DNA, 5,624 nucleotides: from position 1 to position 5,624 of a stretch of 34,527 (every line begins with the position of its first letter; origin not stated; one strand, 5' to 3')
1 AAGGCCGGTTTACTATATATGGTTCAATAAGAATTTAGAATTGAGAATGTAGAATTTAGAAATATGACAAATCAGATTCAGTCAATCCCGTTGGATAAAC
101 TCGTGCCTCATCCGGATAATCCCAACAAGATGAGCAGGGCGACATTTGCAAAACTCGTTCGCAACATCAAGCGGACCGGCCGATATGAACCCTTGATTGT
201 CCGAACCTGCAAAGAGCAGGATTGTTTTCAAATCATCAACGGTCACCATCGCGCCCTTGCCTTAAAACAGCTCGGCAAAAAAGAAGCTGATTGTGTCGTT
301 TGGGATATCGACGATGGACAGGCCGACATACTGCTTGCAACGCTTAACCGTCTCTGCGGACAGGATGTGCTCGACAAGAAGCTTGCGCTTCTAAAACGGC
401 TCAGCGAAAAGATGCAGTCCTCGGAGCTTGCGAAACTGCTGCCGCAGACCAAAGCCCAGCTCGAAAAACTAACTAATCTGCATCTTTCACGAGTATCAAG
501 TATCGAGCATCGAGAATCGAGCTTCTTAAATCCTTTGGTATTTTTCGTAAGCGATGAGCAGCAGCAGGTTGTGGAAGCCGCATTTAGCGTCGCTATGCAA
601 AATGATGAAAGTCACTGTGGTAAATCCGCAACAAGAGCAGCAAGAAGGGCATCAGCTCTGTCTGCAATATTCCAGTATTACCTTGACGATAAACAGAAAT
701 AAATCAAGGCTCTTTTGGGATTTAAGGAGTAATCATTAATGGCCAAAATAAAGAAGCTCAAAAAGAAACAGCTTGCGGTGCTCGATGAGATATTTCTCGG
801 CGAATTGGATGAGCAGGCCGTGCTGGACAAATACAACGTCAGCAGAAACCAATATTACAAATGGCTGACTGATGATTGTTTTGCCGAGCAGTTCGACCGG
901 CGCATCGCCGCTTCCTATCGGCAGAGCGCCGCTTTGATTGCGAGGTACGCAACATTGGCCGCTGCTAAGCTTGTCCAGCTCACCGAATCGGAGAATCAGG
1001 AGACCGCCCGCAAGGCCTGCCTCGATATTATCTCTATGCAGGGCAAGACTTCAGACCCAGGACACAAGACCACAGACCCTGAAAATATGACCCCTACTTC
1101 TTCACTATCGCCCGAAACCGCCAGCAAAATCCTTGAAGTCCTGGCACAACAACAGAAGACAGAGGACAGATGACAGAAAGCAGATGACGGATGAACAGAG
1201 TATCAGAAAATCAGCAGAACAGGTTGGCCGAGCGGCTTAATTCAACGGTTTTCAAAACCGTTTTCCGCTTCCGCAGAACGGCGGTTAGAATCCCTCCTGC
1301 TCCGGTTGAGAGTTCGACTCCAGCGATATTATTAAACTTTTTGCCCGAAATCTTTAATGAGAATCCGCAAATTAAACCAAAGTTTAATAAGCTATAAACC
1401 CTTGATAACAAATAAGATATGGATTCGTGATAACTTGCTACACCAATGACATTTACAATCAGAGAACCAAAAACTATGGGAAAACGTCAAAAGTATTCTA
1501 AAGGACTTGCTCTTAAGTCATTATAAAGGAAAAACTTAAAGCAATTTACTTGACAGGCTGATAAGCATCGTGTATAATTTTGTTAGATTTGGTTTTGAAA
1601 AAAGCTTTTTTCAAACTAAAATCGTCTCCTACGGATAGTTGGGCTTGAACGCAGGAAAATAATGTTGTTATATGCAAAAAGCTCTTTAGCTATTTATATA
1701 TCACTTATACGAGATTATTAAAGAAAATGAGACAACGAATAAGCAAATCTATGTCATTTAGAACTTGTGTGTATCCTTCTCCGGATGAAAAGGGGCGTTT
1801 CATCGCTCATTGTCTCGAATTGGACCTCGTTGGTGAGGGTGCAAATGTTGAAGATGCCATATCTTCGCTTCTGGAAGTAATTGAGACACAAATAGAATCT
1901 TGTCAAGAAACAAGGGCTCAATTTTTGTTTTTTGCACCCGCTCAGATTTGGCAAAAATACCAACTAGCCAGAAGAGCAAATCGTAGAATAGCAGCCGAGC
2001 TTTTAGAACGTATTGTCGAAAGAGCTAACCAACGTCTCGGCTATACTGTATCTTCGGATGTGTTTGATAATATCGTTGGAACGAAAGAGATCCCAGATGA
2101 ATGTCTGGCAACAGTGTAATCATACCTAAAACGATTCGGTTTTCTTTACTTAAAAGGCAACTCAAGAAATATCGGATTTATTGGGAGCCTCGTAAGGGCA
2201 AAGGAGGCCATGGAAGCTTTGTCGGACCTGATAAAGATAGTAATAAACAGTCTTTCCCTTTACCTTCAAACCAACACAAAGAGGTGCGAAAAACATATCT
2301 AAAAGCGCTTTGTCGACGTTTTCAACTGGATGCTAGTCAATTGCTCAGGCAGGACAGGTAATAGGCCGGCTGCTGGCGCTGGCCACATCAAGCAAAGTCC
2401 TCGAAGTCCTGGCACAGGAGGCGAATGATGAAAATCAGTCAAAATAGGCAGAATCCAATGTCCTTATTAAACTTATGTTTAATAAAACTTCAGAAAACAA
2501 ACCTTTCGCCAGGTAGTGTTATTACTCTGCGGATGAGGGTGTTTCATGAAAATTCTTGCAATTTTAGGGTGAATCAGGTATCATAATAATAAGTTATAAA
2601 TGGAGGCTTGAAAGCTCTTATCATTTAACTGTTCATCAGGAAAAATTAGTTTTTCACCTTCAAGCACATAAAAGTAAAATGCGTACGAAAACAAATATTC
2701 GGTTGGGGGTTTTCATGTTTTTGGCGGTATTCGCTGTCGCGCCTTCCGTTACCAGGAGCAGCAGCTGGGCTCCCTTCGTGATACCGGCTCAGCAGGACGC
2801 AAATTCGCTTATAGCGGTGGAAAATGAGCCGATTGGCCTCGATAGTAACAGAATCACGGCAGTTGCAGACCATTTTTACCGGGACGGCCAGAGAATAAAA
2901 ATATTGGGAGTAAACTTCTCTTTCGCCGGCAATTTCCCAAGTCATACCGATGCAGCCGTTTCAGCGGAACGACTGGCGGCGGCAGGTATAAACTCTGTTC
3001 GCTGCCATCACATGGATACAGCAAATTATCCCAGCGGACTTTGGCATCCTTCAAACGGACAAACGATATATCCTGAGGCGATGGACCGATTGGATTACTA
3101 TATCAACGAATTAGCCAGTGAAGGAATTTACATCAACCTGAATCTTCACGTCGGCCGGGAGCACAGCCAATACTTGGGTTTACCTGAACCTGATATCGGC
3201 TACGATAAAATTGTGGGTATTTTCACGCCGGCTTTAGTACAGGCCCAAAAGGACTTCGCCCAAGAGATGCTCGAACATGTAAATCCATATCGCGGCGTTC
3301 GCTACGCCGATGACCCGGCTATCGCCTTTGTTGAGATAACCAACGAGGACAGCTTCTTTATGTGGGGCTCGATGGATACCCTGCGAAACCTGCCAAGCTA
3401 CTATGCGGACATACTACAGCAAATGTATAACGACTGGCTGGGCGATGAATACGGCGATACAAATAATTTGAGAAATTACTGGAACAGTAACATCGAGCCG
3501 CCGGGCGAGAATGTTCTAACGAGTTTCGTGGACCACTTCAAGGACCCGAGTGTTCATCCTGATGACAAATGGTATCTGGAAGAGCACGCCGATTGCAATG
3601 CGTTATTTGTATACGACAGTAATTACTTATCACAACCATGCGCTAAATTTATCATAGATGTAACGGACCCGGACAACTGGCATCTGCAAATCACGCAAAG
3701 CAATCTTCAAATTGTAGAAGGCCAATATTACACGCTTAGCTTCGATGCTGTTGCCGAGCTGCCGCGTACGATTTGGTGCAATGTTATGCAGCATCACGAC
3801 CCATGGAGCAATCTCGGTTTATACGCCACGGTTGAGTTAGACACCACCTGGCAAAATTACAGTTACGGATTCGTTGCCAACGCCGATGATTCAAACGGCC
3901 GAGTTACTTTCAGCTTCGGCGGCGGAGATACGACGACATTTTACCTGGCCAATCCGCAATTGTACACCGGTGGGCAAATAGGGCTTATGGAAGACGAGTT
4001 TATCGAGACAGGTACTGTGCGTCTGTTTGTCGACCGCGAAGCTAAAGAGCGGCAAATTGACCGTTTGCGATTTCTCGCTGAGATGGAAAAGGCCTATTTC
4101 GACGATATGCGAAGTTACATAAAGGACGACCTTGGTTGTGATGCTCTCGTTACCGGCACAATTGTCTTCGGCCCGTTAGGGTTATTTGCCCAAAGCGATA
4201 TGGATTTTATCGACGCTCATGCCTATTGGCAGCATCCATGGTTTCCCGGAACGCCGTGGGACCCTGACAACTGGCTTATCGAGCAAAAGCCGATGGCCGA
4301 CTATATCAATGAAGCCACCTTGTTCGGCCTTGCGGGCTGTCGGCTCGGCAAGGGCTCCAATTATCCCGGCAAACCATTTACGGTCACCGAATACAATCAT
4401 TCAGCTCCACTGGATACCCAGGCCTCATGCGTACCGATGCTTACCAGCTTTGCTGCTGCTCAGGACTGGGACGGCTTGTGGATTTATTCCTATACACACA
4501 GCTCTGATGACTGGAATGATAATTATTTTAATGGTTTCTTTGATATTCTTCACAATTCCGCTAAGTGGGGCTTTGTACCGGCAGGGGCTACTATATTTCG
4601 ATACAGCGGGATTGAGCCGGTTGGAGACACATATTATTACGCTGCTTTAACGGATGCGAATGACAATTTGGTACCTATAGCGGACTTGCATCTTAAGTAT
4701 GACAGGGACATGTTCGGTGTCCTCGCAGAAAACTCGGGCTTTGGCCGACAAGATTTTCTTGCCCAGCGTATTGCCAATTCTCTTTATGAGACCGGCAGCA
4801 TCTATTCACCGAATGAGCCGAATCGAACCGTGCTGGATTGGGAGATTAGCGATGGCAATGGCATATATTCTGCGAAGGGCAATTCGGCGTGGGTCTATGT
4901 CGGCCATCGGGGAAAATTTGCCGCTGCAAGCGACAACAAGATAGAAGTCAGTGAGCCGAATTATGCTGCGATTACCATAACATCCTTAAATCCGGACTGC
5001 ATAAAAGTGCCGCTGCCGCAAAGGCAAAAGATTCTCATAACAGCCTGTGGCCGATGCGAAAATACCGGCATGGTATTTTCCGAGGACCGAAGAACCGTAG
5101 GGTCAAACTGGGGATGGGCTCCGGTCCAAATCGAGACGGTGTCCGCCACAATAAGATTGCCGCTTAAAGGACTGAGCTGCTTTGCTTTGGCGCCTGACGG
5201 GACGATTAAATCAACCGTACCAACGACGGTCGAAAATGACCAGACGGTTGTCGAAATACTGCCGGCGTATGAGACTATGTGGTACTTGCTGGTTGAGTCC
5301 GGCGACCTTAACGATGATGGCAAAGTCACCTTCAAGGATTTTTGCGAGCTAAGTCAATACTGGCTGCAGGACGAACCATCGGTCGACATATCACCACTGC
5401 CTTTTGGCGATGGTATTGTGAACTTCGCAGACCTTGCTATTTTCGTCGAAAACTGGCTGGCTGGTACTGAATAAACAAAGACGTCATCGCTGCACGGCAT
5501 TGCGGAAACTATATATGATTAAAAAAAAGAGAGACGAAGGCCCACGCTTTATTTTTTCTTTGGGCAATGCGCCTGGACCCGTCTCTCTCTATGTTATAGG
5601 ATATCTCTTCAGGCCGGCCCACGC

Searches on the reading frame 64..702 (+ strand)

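Call 13: search_protein_families(library=pfam, proteins=[window:64-702:+], max_evalue=0.001)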
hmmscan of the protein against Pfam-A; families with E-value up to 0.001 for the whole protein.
window:64-702:+ (212 aa): 1 family
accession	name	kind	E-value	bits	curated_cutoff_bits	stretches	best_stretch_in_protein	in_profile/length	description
PF02195.25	ParB_N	-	4.9e-09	36.6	26.3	1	4-87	2-85/95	ParB N-terminal domain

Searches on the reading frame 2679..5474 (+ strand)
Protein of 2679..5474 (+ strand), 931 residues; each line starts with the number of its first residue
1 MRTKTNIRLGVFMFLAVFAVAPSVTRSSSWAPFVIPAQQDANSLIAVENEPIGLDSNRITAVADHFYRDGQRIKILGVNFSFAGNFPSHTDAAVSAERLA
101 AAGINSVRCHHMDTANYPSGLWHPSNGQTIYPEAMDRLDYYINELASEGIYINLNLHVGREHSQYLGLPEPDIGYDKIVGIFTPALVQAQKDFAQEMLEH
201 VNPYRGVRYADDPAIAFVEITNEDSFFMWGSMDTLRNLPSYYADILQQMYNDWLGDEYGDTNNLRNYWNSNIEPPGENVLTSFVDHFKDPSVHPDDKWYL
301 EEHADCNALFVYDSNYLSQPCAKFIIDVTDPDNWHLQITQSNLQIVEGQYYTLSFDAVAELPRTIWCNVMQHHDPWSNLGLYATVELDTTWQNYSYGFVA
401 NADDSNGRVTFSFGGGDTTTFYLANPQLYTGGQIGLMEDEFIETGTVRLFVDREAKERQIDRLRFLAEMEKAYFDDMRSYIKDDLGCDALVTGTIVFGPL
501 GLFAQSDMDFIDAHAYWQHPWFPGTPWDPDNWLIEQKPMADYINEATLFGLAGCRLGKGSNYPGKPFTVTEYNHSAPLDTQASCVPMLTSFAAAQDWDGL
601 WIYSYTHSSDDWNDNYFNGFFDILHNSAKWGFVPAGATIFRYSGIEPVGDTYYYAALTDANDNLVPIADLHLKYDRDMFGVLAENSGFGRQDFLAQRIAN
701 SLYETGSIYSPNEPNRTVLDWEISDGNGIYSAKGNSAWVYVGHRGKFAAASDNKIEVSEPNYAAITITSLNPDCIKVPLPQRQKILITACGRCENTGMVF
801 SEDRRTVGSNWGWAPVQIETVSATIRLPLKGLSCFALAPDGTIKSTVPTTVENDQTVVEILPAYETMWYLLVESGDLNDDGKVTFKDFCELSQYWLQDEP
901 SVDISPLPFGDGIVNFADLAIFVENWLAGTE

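Call 13: search_protein_families(library=pfam, proteins=[window:2679-5474:+], max_evalue=0.001)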
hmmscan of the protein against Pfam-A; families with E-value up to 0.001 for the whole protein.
window:2679-5474:+ (931 aa): 2 families
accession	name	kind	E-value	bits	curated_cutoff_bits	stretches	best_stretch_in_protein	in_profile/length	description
PF02018.23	CBM_4_9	-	3.2e-05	24.7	25.9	1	327-413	40-131/136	Carbohydrate binding domain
PF00404.24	Dockerin_1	-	0.00059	20.4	22.9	0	875-905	2-32/57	Dockerin type I domain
